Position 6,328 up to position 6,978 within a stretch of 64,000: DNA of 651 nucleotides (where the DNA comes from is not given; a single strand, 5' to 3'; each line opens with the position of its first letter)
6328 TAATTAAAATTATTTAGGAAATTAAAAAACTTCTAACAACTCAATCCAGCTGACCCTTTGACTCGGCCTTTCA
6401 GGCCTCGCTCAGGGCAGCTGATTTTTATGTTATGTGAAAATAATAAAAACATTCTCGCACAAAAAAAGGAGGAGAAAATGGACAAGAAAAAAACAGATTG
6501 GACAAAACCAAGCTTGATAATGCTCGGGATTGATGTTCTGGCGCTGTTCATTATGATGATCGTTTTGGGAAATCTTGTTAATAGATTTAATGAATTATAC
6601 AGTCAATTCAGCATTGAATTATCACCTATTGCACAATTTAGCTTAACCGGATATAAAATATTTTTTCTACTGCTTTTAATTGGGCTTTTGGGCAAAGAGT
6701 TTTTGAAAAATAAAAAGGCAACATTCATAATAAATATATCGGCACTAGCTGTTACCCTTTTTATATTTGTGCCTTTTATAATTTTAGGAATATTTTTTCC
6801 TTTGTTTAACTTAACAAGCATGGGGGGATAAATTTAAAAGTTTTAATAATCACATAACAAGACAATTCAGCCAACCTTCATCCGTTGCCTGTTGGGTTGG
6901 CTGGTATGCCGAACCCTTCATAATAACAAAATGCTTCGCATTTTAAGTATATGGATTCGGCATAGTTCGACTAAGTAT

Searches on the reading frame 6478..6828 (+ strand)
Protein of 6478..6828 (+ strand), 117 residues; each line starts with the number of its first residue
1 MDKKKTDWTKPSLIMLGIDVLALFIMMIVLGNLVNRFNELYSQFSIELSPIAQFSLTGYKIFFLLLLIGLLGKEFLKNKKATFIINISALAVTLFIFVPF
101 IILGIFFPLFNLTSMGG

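Call 25: find_homologous_proteins(query=window:6478-6828:+, max_evalue=0.001)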
Query window:6478-6828:+ (117 aa): 1 proteins with E <= 0.001 among 69 candidates.
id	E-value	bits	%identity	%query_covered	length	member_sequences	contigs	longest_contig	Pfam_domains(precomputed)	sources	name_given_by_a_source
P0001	8.1e-65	234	100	100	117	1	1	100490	-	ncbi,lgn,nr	ncbi:MAG: hypothetical protein K9L86_05735 [Candidatus Omnitrophica bacterium]|nr:hypothetical prote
